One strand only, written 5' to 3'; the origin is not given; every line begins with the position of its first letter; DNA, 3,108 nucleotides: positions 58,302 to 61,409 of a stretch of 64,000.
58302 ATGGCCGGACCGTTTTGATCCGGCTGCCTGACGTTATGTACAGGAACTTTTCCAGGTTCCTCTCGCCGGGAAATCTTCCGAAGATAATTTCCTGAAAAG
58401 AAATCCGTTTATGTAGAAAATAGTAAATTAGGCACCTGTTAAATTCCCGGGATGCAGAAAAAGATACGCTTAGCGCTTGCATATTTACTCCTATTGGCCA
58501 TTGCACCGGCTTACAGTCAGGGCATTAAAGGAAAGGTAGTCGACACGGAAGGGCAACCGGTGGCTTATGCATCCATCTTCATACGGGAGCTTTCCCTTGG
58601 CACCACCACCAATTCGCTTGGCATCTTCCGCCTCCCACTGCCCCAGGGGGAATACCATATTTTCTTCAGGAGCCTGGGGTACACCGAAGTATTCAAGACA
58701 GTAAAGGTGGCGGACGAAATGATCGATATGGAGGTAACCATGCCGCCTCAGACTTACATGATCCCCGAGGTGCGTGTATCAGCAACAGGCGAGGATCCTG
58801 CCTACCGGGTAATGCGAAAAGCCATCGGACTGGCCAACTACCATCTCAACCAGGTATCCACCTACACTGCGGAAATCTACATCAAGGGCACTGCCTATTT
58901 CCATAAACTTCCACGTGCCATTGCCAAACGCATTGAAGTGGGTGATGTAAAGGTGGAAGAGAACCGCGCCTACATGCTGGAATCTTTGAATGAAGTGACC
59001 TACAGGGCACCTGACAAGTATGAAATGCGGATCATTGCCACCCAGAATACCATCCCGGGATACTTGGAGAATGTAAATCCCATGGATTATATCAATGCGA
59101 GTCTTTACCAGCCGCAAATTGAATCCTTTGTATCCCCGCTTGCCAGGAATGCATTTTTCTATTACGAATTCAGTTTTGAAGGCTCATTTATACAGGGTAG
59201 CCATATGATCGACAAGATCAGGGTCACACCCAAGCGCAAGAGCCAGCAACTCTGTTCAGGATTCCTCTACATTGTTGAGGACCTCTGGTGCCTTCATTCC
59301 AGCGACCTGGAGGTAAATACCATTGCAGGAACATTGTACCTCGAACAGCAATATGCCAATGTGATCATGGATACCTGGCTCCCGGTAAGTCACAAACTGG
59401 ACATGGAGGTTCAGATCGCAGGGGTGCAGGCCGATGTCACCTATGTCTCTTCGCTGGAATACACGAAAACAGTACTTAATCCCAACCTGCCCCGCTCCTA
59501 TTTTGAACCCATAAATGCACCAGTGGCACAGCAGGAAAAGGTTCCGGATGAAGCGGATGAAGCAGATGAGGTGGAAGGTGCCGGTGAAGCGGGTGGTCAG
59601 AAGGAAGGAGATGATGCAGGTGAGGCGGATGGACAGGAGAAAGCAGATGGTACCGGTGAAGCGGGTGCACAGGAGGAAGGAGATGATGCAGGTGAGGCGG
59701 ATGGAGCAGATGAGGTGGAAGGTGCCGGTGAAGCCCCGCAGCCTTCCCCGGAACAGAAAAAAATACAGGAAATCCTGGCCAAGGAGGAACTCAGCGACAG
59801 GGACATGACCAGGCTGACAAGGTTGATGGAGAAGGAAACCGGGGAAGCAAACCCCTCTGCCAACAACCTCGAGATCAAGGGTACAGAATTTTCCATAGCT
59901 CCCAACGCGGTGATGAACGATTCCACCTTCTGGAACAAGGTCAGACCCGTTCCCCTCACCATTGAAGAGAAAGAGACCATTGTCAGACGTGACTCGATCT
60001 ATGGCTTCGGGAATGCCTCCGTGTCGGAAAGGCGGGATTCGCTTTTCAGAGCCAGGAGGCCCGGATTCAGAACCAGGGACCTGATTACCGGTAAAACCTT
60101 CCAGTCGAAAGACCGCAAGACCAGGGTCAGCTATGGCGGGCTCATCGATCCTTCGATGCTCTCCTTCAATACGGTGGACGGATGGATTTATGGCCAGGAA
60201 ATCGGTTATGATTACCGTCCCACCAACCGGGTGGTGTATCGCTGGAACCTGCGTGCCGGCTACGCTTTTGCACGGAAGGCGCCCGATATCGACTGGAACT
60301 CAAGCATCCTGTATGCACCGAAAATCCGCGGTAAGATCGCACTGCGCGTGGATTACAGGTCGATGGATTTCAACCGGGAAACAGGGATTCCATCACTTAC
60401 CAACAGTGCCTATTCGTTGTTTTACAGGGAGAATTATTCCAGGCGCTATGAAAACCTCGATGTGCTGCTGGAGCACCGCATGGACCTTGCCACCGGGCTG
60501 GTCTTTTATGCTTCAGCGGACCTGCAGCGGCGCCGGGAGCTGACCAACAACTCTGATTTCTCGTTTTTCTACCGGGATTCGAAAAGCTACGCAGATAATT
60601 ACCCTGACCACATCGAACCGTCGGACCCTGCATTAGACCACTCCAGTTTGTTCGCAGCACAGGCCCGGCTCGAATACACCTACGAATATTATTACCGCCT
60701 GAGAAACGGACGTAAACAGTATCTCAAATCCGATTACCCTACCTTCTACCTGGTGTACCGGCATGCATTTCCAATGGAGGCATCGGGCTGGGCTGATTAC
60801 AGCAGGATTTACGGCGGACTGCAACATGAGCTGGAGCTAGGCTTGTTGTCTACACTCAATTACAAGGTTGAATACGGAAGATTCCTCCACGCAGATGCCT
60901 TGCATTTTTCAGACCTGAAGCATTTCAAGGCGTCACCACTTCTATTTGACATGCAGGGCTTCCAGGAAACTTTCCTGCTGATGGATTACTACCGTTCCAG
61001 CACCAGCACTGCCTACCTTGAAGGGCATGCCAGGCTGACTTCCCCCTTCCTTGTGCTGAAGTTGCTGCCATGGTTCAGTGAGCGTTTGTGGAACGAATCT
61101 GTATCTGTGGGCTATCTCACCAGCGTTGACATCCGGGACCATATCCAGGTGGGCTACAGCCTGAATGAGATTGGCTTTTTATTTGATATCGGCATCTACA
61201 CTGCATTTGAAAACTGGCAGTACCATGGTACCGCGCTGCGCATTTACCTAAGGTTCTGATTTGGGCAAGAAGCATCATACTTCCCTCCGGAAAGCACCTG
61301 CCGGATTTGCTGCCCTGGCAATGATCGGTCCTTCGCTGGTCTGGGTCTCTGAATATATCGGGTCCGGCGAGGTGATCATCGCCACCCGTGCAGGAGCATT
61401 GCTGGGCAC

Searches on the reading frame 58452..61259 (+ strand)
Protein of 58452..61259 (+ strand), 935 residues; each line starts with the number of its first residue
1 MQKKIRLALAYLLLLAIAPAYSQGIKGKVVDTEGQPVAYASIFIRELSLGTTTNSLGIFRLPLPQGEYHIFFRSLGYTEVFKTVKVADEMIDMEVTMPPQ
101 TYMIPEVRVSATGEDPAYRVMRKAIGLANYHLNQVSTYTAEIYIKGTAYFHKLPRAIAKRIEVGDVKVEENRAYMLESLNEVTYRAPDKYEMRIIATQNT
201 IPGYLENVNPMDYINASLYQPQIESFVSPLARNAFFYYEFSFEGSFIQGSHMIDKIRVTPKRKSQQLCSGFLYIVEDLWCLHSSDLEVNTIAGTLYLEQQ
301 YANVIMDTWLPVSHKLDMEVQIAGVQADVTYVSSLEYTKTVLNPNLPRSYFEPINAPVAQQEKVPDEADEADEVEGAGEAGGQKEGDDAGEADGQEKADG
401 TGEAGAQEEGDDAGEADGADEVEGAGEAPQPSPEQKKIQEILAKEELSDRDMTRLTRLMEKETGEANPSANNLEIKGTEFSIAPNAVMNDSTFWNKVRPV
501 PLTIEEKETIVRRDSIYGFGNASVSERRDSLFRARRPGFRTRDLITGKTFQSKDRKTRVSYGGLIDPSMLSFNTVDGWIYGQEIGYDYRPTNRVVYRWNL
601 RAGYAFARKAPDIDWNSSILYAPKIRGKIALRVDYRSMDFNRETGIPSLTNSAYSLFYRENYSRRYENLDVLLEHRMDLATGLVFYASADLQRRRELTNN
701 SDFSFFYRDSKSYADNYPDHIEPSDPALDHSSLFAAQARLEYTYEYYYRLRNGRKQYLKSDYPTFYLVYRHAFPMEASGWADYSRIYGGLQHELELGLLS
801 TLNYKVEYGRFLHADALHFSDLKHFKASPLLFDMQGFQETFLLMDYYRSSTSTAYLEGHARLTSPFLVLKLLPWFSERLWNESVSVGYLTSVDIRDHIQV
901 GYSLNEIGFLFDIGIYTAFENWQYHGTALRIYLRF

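Call 81: search_protein_families(library=pfam, proteins=[window:58452-61259:+], max_evalue=0.00001)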
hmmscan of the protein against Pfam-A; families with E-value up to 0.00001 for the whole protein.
window:58452-61259:+ (935 aa): 3 families
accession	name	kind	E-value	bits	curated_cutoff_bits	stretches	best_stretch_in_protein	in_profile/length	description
PF18939.6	DUF5686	-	2.7e-164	548.7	39.2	1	120-904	1-669/669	Family of unknown function (DUF5686)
PF13715.12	CarbopepD_reg_2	-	2.2e-16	60.1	32.2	1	25-109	1-88/88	CarboxypepD_reg-like domain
PF13620.12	CarboxypepD_reg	-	3.3e-12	47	32.3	1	25-87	2-70/82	Carboxypeptidase regulatory-like domain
